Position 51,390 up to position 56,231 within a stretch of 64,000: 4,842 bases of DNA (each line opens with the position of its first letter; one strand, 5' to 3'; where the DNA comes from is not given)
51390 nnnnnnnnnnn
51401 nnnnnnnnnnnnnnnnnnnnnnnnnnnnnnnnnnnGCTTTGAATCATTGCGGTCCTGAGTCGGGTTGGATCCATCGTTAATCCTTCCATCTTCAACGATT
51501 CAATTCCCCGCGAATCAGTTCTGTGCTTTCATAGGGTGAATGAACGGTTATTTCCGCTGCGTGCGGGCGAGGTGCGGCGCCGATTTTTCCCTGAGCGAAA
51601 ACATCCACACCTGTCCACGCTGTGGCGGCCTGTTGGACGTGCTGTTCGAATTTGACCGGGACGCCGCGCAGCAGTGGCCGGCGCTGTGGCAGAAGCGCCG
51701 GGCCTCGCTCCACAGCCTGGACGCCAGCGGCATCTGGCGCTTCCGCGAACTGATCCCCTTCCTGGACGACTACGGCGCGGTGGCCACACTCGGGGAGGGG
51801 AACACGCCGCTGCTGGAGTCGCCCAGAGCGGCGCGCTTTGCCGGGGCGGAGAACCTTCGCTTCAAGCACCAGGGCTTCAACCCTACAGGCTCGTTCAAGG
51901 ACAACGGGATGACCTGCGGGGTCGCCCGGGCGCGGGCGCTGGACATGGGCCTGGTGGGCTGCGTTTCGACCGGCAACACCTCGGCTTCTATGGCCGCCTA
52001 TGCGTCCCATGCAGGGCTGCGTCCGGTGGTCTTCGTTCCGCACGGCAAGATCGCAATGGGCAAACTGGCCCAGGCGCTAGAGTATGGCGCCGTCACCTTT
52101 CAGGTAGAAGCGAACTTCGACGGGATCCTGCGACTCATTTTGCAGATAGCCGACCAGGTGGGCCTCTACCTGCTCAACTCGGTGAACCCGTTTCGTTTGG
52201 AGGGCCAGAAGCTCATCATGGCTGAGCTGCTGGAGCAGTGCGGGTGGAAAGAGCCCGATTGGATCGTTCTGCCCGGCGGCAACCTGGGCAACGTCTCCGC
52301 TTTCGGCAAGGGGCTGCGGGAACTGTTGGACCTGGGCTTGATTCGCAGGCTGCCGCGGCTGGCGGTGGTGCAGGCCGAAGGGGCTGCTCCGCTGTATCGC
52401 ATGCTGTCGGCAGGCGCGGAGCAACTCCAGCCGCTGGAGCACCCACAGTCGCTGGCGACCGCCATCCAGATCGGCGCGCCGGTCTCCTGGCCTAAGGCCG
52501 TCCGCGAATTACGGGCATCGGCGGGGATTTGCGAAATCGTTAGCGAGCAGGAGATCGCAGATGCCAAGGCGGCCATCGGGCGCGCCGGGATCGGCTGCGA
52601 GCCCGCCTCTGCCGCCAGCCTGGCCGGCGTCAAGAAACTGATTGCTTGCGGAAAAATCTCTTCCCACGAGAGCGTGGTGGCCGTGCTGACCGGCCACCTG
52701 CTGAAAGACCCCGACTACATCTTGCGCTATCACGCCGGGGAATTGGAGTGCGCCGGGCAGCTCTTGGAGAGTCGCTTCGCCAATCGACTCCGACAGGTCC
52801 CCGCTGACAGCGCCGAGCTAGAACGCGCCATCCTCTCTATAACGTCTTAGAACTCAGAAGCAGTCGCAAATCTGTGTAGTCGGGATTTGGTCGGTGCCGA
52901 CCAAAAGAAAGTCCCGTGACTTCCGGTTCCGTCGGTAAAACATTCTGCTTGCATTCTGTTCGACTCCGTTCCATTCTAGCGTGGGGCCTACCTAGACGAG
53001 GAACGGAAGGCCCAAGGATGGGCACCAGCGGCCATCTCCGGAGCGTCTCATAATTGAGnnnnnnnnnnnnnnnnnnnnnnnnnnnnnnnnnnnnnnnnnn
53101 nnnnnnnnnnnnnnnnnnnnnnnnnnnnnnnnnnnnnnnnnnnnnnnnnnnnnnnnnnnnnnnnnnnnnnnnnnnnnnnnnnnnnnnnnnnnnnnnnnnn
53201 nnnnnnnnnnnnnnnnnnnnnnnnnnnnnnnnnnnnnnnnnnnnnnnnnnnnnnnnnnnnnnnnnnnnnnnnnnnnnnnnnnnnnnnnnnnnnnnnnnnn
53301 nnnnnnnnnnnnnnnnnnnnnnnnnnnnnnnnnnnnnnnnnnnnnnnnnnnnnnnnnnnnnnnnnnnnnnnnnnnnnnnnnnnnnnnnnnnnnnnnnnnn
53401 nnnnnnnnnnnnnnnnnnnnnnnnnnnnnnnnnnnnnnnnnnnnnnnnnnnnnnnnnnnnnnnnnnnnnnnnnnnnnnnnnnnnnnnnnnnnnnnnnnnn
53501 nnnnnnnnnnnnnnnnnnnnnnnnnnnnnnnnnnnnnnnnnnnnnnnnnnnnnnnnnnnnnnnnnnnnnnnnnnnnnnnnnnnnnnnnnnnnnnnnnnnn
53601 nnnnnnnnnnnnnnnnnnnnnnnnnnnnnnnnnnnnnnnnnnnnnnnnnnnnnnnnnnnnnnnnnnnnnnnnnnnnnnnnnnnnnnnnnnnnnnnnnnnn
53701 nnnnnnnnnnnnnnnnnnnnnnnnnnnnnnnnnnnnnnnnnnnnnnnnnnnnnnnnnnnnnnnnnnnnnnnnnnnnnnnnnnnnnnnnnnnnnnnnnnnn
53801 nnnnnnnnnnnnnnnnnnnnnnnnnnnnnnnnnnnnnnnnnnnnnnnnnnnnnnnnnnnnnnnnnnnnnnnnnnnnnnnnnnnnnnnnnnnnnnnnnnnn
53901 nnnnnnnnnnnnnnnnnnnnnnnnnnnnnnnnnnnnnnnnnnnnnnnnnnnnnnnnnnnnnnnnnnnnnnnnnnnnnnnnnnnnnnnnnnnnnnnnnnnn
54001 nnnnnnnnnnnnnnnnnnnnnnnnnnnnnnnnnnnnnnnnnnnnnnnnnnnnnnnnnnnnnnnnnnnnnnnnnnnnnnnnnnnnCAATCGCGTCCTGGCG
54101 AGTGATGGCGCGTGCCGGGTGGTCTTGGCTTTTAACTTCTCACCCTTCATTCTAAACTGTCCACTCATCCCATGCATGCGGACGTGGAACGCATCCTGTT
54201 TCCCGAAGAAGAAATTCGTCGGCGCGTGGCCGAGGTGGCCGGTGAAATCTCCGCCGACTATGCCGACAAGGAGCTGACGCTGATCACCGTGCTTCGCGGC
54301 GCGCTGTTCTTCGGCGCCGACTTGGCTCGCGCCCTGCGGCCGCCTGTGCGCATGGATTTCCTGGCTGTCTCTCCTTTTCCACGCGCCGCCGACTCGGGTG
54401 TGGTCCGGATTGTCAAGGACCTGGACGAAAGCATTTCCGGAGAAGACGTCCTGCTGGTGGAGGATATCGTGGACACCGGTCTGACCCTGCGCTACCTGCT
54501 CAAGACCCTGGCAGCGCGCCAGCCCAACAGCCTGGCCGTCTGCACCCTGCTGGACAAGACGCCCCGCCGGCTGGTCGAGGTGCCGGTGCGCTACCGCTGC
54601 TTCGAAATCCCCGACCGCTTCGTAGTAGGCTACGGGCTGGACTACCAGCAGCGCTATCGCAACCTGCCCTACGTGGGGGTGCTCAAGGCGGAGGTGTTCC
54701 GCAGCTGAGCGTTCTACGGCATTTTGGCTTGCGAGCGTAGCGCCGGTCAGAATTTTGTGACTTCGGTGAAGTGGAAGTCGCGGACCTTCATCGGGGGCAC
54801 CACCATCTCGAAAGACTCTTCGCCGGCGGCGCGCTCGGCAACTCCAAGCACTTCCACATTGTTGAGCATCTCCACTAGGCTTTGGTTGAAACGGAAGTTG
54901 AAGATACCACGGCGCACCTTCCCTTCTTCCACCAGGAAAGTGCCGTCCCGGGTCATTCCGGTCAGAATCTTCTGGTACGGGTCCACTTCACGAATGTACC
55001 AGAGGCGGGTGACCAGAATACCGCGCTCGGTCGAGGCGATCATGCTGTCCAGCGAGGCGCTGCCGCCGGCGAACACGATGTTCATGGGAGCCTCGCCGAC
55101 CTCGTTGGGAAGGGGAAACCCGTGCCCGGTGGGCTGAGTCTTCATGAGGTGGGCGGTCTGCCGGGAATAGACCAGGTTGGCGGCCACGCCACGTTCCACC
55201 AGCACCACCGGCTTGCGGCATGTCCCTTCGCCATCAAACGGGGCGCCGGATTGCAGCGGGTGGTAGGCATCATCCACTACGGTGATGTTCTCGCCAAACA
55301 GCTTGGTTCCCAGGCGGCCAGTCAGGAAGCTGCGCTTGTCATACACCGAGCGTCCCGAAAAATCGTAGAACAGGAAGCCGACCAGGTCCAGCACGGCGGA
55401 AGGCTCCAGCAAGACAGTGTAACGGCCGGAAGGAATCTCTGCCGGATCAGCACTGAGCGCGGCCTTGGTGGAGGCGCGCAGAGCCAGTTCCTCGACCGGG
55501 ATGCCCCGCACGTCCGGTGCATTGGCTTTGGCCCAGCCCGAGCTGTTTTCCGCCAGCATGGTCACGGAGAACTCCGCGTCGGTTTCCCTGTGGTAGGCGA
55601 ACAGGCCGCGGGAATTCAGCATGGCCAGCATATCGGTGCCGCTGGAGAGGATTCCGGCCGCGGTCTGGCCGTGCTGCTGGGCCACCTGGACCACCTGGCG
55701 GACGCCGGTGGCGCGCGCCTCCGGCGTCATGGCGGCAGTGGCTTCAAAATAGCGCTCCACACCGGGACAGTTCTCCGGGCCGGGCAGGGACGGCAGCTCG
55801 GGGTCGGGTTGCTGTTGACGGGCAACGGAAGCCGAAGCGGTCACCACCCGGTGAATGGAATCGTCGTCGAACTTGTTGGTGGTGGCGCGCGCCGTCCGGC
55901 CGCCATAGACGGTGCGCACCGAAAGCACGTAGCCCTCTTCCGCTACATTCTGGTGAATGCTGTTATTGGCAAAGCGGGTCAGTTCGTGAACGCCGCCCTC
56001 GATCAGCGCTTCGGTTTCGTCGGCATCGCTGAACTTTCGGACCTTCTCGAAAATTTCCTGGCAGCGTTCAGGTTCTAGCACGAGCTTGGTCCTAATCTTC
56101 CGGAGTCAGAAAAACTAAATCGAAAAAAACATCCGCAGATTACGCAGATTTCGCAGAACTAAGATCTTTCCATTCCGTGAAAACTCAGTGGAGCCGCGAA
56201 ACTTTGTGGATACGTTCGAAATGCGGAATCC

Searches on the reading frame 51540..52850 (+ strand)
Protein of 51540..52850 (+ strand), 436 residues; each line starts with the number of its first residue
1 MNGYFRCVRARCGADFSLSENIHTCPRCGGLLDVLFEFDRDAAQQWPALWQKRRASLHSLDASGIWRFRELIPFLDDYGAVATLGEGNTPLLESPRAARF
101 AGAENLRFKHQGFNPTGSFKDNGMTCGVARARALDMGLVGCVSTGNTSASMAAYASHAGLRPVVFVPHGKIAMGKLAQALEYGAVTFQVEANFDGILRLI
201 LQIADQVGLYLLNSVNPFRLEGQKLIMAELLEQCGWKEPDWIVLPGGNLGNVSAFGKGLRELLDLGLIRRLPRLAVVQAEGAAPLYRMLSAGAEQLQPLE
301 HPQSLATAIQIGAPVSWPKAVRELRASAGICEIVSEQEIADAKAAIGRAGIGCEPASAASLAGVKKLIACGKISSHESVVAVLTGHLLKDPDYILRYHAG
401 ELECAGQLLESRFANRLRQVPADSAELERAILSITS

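Call 79: search_protein_families(library=pfam, proteins=[window:51540-52850:+], max_evalue=0.00001)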
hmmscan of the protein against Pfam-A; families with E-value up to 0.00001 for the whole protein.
window:51540-52850:+ (436 aa): 1 family
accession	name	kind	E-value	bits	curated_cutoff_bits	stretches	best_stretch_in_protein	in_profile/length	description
PF00291.31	PALP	-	3.9e-59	200.8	35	1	83-385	2-295/295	Pyridoxal-phosphate dependent enzyme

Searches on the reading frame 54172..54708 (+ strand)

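Call 79: search_protein_families(library=pfam, proteins=[window:54172-54708:+], max_evalue=0.00001)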
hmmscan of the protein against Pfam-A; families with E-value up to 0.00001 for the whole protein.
window:54172-54708:+ (178 aa): 1 family
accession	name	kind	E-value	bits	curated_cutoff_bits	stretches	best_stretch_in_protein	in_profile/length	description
PF00156.33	Pribosyltran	-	1.9e-24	86.2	26.3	1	14-159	10-158/158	Phosphoribosyl transferase domain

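Call 80: search_protein_families(library=padloc, proteins=[window:54172-54708:+], max_evalue=0.001)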
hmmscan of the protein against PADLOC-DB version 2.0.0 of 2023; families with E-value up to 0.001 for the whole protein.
window:54172-54708:+ (178 aa): 0 families

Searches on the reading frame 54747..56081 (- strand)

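Call 79: search_protein_families(library=pfam, proteins=[window:54747-56081:-], max_evalue=0.00001)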
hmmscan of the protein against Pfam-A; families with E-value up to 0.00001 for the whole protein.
window:54747-56081:- (444 aa): 2 families
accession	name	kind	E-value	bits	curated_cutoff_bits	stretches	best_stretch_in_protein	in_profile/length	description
PF19289.4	PmbA_TldD_3rd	-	6.8e-46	156.6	22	1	218-439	1-219/220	PmbA/TldA metallopeptidase C-terminal domain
PF01523.21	PmbA_TldD_1st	-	1.4e-06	28.8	20.9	1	24-85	2-63/65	PmbA/TldA metallopeptidase domain 1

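Call 80: search_protein_families(library=padloc, proteins=[window:54747-56081:-], max_evalue=0.001)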
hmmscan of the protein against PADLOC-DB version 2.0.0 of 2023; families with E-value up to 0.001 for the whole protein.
window:54747-56081:- (444 aa): 0 families
